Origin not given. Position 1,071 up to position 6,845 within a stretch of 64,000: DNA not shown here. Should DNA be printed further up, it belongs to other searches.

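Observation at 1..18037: Hybrid NRPS-PKS-NRPS assembly line, only partly in the window, that I cannot match to a characterised cluster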

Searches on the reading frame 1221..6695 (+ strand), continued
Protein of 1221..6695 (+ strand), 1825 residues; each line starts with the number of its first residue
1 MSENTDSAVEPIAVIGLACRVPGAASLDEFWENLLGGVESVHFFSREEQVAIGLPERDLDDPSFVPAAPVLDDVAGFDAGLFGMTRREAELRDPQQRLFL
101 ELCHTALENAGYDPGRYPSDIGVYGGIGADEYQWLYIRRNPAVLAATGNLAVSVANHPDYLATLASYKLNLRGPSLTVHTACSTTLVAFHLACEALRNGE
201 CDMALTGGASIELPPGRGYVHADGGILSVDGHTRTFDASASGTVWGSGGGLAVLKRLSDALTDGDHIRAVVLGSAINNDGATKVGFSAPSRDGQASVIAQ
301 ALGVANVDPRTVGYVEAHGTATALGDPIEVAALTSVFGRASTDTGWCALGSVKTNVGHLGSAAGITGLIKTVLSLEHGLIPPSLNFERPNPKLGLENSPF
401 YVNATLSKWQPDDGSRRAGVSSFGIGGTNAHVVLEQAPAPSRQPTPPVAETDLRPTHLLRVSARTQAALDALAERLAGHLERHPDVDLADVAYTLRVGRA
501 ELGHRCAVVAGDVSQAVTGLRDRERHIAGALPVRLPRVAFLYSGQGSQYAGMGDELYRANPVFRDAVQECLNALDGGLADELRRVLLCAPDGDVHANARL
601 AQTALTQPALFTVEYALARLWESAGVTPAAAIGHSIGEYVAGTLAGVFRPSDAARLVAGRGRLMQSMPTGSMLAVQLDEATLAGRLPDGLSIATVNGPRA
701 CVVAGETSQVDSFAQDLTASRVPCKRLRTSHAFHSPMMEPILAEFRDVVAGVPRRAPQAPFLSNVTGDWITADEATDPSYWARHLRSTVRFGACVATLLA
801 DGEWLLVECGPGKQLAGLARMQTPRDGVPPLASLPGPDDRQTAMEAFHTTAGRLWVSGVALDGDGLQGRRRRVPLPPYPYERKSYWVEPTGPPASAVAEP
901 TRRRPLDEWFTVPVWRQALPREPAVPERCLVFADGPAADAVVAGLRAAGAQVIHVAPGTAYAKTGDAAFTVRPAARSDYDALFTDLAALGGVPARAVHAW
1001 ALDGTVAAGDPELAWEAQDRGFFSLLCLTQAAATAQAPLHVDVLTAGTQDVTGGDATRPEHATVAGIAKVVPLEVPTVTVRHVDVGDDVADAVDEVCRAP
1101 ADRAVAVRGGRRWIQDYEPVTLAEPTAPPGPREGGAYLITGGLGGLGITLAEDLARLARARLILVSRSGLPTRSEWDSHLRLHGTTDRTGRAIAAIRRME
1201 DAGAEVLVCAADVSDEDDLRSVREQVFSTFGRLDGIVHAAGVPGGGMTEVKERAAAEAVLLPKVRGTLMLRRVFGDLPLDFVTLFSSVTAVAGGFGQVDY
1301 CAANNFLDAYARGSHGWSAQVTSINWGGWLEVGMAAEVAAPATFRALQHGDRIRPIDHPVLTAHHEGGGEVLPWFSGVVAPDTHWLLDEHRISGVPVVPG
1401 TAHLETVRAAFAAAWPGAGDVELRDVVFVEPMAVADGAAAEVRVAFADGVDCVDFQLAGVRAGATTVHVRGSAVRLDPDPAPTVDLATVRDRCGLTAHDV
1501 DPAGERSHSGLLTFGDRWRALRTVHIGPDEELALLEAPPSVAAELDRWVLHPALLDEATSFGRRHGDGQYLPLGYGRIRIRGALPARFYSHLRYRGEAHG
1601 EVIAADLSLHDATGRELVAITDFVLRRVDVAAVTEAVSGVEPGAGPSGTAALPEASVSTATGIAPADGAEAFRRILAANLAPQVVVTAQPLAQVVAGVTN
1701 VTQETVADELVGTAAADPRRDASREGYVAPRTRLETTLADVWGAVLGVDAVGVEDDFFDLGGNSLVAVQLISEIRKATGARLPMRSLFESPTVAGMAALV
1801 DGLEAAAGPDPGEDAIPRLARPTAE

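Call 95: search_protein_families(library=ncbifam, proteins=[window:1221-6695:+], max_evalue=1e-20)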
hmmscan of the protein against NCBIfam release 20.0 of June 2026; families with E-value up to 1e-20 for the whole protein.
window:1221-6695:+ (1825 aa): 22 families
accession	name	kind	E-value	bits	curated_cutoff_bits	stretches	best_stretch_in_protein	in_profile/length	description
NF045894.1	PKS_plus_SDR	equivalog_domain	0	1036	1740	2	10-897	1-886/1515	type I polyketide synthase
NF041183.1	Pks2_ls1_myc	equivalog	9.3e-191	636.2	2400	2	9-867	1-857/2086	sulfolipid-1 biosynthesis phthioceranic/hydroxyphthioceranic acid synthase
NF040607.1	mycolic_Pks13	equivalog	4.3e-157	525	2100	1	4-889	95-1020/1680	polyketide synthase Pks13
TIGR02813.1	omega_3_PfaA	subfamily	3.9e-105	352.3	1010.1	1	168-818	192-875/2582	polyketide-type polyunsaturated fatty acid synthase PfaA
NF037940.1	PKS_MbtD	equivalog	3.4e-59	200.9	1150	1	461-808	10-359/978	mycobactin polyketide synthase MbtD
NF037941.1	PKS_NbtC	equivalog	7.6e-57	193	1150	1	461-1338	14-864/1027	nocobactin polyketide synthase NbtC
TIGR00128.1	fabD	equivalog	2.1e-46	158.7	260.9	1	538-820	3-284/290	ACP S-malonyltransferase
TIGR03150.1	fabF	equivalog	1.2e-40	139.4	493.75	1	72-434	49-406/407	beta-ketoacyl-ACP synthase II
NF053555.1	prodigi_MBC_PigJ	equivalog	2.1e-38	132.2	900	1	163-436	494-758/759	prodigiosin MBC biosynthesis protein PigJ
NF004970.0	PRK06333.1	subfamily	7.1e-38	130.5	525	1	12-435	6-420/424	beta-ketoacyl-ACP synthase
TIGR03131.1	malonate_mdcH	equivalog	2.1e-37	129.2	297.9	1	538-824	1-277/297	malonate decarboxylase subunit epsilon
NF005589.0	PRK07314.1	subfamily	3.3e-37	128.2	387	1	16-436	10-411/413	beta-ketoacyl-ACP synthase II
NF058662.1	cispenta_AmcF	equivalog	6.6e-32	110.9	325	1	157-435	104-368/369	cispentacin biosynthesis acyltransferase subunit AmcF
NF005490.0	PRK07103.1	equivalog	1.1e-31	110.3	445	1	161-436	148-412/414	polyketide beta-ketoacyl:acyl carrier protein synthase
NF006618.0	PRK09185.1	subfamily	3.4e-28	98.8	407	1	161-436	140-392/394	beta-ketoacyl-ACP synthase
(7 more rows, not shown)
